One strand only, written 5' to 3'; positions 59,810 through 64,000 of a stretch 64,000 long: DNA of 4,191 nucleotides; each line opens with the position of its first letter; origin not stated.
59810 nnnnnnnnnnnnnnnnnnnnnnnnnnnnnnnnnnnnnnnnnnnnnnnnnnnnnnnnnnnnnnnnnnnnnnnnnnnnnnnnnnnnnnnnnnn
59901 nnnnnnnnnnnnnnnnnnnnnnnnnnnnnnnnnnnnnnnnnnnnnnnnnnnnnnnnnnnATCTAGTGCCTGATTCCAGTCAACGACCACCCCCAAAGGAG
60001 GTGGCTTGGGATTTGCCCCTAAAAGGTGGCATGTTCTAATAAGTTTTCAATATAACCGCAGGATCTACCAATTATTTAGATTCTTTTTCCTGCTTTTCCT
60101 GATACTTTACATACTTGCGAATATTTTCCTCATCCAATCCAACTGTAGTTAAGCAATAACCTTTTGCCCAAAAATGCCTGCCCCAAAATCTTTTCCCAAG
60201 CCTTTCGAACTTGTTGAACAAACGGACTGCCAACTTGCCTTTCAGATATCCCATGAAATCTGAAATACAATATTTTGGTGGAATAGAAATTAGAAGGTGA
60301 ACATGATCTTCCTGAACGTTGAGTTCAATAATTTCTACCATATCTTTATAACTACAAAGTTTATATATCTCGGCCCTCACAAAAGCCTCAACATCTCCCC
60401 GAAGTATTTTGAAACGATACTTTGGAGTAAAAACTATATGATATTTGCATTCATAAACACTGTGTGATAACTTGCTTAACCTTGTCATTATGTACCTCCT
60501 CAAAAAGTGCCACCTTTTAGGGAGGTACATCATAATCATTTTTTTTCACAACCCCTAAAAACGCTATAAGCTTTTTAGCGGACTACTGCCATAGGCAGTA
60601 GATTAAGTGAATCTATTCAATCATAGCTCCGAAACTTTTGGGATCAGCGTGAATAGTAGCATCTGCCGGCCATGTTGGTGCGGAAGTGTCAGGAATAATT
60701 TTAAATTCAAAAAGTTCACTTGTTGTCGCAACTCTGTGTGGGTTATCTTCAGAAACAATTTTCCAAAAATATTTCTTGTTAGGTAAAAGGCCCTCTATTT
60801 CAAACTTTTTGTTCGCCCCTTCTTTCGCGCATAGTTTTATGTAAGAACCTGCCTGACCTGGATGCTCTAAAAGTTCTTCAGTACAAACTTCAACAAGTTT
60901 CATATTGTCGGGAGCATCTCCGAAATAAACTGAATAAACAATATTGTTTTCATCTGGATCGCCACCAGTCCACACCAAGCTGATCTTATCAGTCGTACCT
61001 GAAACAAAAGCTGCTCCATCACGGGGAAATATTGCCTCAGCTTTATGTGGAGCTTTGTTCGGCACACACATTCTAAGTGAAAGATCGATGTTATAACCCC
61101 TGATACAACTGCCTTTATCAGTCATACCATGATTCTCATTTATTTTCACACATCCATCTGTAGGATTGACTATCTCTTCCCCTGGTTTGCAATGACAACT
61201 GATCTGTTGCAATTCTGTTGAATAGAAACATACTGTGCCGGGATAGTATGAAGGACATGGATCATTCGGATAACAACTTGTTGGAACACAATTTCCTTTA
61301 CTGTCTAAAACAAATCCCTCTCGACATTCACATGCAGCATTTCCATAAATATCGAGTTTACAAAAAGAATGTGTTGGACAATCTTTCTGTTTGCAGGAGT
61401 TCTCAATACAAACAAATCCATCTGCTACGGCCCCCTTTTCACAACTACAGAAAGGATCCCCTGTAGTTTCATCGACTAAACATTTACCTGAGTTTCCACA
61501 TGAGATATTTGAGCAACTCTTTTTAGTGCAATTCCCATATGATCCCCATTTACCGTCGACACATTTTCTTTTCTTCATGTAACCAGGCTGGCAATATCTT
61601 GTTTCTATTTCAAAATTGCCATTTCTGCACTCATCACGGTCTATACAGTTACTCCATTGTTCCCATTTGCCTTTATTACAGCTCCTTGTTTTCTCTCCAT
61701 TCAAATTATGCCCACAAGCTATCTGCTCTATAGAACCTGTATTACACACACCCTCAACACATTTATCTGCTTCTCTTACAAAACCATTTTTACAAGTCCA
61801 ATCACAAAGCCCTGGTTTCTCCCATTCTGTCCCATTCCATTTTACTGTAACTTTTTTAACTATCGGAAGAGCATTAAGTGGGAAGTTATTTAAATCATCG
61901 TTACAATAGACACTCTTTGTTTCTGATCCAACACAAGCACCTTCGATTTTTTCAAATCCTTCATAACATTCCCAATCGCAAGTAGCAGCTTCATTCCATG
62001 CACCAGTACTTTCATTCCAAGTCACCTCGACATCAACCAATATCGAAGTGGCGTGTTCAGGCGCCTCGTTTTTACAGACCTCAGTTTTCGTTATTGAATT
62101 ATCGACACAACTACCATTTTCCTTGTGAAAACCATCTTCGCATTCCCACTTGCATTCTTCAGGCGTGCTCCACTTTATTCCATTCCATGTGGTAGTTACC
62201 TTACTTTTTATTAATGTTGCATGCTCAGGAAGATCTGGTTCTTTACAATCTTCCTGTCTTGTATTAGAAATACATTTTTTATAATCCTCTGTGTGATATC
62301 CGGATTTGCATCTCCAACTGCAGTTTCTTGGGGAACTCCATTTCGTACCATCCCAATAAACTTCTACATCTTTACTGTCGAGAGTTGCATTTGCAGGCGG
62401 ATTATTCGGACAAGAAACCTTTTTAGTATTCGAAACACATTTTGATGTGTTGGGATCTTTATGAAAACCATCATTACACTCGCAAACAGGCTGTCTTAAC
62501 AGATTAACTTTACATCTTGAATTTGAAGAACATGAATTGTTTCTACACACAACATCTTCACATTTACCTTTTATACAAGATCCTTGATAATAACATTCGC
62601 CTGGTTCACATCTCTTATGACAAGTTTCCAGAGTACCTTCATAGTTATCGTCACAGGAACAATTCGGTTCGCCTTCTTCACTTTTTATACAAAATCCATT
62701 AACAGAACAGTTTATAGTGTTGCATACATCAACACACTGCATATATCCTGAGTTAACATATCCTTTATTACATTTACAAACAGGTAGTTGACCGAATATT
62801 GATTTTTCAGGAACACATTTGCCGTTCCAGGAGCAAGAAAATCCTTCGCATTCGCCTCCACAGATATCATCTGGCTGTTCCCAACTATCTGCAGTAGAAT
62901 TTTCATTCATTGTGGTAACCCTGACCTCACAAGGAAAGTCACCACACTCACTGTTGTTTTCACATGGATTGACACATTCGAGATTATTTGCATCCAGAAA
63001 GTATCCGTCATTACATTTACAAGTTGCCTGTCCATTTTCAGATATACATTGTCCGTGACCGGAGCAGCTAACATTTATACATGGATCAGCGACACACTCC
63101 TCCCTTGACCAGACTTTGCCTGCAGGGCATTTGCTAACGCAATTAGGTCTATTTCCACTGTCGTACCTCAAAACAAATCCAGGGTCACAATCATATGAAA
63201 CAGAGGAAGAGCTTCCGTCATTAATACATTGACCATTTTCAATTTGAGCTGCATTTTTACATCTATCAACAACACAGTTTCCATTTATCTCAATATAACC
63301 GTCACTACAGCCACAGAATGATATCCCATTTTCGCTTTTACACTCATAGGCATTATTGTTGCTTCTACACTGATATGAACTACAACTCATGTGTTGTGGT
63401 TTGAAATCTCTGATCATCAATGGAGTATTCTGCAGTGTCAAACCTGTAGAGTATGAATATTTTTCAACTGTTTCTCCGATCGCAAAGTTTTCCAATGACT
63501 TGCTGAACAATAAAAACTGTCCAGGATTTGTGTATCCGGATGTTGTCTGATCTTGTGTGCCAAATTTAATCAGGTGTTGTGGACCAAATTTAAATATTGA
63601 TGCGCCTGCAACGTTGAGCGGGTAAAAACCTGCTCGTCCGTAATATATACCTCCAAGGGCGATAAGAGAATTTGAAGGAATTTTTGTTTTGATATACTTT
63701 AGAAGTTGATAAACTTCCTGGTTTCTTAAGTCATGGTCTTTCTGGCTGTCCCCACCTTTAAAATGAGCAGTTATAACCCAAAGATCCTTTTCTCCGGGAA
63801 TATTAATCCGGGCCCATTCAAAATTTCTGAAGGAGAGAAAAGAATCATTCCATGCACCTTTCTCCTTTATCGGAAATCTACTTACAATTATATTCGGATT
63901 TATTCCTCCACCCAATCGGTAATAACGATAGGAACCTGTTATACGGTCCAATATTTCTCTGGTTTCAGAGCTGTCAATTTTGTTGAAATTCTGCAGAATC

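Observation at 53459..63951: Teneurin-like giant polymorphic toxin gene apparently split by an IS200/IS605 insertion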

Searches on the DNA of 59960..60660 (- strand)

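Call 20: search_dna_similar(query=window:59960-60660:-, collection=plasmids, mode=distant, max_rows=15)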
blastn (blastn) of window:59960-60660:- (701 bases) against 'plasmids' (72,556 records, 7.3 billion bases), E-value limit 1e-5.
Records with a match: 165; places in all: 166; records where one place covers at least 80% of the query: 0.
Best place of each record, by identity: 60-80% 165.
By first word of the organism name: Salmonella 164; Mixta 1.
By predicted mobility (MOB-suite, as given by PLSDB): conjugative 147; mobilizable 15; non-mobilizable 3.
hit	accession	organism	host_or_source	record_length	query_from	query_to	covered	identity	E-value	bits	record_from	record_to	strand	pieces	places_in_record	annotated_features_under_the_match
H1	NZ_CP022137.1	Salmonella enterica subsp. diarizonae serovar 65:c:z str. ...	-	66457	473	574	15%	74.5%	2e-8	68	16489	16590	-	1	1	tnpA: IS200/IS605 family transposase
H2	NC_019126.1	Salmonella enterica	-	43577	473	574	15%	74.5%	2e-8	68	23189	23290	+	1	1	tnpA: IS200/IS605 family transposase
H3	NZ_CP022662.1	Salmonella enterica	Canis latrans,feces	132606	473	574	15%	74.5%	2e-7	64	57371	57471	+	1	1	none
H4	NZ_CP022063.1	Salmonella enterica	Environment,ground turkey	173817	473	574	15%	74.5%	2e-7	64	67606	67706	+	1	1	none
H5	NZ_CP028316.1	Salmonella enterica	Homo sapiens,human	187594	473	574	15%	74.5%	2e-7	64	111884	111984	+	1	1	none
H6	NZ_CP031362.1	Salmonella enterica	chicken,cecum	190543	473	574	15%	74.5%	2e-7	64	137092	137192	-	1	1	none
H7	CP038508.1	Salmonella enterica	liver and spleen of chicken (broiler)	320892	473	574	15%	74.5%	2e-7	64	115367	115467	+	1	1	none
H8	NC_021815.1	Salmonella enterica subsp. enterica serovar Typhimurium ...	food,chicken breast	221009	473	574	15%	74.5%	2e-7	64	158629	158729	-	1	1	none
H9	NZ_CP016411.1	Salmonella enterica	chicken breast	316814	473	574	15%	74.5%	2e-7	64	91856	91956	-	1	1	none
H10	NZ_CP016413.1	Salmonella enterica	clinical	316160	473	574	15%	74.5%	2e-7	64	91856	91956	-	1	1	none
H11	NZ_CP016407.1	Salmonella enterica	chicken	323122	473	574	15%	74.5%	2e-7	64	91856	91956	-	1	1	none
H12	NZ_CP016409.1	Salmonella enterica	comminuted chicken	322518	473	574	15%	74.5%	2e-7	64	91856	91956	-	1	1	none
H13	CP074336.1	Salmonella enterica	Gallus gallus,food,broiler chicken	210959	473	574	15%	74.5%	2e-7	64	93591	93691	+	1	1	none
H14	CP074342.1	Salmonella enterica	Homo sapiens,human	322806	473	574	15%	74.5%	2e-7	64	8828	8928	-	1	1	none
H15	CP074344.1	Salmonella enterica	Homo sapiens,human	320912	473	574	15%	74.5%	2e-7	64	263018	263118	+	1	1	none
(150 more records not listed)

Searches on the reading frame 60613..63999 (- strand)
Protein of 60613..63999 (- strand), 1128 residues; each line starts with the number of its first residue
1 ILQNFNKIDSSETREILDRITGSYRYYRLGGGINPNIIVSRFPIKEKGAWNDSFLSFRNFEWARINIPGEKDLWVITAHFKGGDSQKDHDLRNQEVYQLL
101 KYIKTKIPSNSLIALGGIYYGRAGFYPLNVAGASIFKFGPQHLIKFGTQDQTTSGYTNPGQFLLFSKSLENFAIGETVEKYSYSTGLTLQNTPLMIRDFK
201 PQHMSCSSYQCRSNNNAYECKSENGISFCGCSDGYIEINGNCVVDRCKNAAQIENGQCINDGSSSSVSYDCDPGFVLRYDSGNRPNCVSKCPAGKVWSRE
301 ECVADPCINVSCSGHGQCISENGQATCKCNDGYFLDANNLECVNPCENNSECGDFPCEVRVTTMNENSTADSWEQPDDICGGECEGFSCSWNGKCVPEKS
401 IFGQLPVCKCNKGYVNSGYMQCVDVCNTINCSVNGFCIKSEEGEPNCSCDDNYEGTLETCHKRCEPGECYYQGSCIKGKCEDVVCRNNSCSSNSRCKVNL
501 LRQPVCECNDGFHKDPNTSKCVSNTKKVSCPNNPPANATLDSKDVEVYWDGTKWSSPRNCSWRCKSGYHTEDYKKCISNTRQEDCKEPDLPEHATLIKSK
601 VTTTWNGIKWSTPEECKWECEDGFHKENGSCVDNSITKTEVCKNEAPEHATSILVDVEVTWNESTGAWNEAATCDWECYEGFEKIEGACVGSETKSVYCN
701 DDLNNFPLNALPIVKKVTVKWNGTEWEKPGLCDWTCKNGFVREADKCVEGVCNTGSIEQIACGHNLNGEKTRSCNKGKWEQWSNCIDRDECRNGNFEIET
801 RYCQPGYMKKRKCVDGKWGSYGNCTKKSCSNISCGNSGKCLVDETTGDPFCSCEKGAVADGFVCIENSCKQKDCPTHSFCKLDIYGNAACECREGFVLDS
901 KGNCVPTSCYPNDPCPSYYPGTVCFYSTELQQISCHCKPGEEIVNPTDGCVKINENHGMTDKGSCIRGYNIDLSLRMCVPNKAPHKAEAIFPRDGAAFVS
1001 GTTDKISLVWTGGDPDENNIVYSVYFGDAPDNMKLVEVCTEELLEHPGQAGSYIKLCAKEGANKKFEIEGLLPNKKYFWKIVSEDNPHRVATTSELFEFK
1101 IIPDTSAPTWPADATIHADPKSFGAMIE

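Call 8: search_protein_families(library=pfam, proteins=[window:60613-63999:-], max_evalue=0.01)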
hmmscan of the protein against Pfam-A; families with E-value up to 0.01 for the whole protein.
window:60613-63999:- (1128 aa): 5 families
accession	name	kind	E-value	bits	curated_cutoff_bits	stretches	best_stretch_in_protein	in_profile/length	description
PF16656.11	Pur_ac_phosph_N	-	0.0022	19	30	1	1000-1100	10-92/93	Purple acid Phosphatase, N-terminal domain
PF23106.1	EGF_Teneurin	-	0.0024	18.3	24.3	1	309-333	2-22/30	Teneurin-like EGF domain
PF07974.19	EGF_2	-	0.003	18.3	22.1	1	309-334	5-28/32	EGF-like domain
PF06247.17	Plasmod_Pvs28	-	0.0041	17.6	26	1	306-340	1-38/41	Pvs28 EGF domain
PF12947.13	EGF_3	-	0.0047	17.6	28.5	1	310-336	6-32/36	EGF domain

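Call 96: search_solved_structures(query=window:60616-63999:-, max_evalue=0.1)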
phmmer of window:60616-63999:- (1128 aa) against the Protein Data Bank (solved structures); distinct sequences matched with E-value up to 0.1: 2.
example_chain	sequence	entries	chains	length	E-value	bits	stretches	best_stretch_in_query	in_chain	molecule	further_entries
1g1t_A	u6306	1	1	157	0.00093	20.2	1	301-333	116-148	E-SELECTIN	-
1esl_A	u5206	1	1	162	0.0016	19.4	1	301-333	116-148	HUMAN E-SELECTIN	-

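Call 97: search_protein_families(library=ncbifam, max_evalue=0.01, proteins=[window:60616-63999:-])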
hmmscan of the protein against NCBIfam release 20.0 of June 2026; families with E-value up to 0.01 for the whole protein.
window:60616-63999:- (1128 aa): 0 families

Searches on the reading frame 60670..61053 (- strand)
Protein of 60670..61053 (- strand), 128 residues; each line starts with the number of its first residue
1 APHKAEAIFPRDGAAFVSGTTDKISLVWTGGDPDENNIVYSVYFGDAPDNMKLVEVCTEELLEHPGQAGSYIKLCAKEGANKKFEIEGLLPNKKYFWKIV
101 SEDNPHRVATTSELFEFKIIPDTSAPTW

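Call 53: search_protein_families(library=pfam, max_evalue=1, proteins=[window:60670-61053:-])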
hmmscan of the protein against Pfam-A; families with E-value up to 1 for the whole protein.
seq(128 aa): 2 families
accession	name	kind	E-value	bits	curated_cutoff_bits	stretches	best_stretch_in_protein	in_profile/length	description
PF16656.11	Pur_ac_phosph_N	-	5.5e-05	24.1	30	1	17-118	9-92/93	Purple acid Phosphatase, N-terminal domain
PF16655.11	PhoD_N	-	0.0024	18.8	30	1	25-110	13-87/90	PhoD-like phosphatase, N-terminal domain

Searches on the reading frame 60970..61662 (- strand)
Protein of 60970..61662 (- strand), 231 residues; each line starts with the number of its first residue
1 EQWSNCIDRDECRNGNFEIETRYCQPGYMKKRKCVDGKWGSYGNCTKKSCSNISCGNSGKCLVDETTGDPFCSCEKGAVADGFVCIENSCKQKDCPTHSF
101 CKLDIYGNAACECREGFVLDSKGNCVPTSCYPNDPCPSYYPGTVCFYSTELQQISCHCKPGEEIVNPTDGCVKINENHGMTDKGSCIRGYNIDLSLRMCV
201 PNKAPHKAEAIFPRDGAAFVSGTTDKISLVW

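Call 53: search_protein_families(library=pfam, max_evalue=1, proteins=[window:60970-61662:-])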
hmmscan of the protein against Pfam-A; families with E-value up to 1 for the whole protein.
seq(231 aa): 4 families
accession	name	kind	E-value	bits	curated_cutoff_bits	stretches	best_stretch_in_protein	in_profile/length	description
PF12946.13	EGF_MSP1_1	-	0.0067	16.8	27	1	90-126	2-37/37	MSP1 EGF domain 1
PF06247.17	Plasmod_Pvs28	-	0.019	15.5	26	2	90-126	2-41/41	Pvs28 EGF domain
PF01826.23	TIL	-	0.028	15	24.5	1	85-128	14-52/55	Trypsin Inhibitor like cysteine rich domain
PF12662.13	cEGF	-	0.03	14.6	26.6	1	111-126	4-20/24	Complement Clr-like EGF-like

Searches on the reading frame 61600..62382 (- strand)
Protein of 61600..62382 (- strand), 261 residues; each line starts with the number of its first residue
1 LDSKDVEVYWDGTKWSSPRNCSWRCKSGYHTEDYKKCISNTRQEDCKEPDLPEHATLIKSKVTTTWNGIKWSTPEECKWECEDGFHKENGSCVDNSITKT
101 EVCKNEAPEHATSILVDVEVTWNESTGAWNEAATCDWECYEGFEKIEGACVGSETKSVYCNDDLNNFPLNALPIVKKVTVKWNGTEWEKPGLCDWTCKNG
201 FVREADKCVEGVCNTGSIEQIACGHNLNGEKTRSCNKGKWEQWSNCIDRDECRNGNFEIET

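Call 53: search_protein_families(library=pfam, max_evalue=1, proteins=[window:61600-62382:-])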
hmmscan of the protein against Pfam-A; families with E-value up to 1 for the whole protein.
seq(261 aa): 3 families
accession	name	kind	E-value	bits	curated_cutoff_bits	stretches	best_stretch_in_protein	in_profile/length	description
PF06467.20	zf-FCS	-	0.02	15.1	22.4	1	159-201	9-39/39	MYM-type Zinc finger with FCS sequence motif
PF02822.19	Antistasin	-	0.19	12.7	21.2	0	192-208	4-21/26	Antistasin family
PF02476.21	US2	-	0.24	11.2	25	0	51-78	139-166/198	Herpesvirus US2 family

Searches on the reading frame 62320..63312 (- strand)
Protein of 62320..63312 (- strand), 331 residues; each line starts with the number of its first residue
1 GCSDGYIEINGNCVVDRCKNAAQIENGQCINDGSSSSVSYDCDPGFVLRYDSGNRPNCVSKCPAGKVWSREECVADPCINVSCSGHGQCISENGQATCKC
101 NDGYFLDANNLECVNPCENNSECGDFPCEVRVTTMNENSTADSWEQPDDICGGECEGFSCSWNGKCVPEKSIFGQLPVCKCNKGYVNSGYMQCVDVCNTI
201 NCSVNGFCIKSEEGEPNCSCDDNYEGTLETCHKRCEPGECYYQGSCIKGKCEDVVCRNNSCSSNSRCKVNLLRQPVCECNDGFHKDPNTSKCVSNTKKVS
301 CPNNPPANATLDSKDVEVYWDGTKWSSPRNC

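Call 53: search_protein_families(library=pfam, max_evalue=1, proteins=[window:62320-63312:-])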
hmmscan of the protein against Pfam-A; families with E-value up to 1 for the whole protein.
seq(331 aa): 9 families
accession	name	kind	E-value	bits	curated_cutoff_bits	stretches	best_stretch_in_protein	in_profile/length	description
PF00008.33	EGF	-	4.7e-07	30.4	21.5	3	73-105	1-29/32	EGF-like domain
PF23106.1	EGF_Teneurin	-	0.00025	21.5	24.3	2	80-104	2-22/30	Teneurin-like EGF domain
PF07974.19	EGF_2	-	0.00034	21.3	22.1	2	80-105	5-28/32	EGF-like domain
PF12662.13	cEGF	-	0.00046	20.4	26.6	3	97-114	3-20/24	Complement Clr-like EGF-like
PF06247.17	Plasmod_Pvs28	-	0.00091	19.7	26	2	77-111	1-38/41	Pvs28 EGF domain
PF12947.13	EGF_3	-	0.0011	19.6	28.5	2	81-107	6-32/36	EGF domain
PF25024.1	EGF_TEN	-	0.0025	17.9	65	1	13-209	29-209/234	Teneurin EGF domain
PF14670.12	FXa_inhibition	-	0.014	16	33.4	1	80-113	5-36/36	Coagulation Factor Xa inhibitory site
PF12946.13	EGF_MSP1_1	-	0.021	15.3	27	1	78-113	2-36/37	MSP1 EGF domain 1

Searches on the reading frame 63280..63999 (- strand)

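Call 53: search_protein_families(library=pfam, max_evalue=1, proteins=[window:63280-63999:-])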
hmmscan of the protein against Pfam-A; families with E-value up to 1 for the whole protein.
seq(240 aa): 1 family
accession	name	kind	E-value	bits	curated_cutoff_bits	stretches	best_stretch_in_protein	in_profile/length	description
PF20625.3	WW_USP8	-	0.15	12.4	23.8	1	17-27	12-22/33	USP8 WW domain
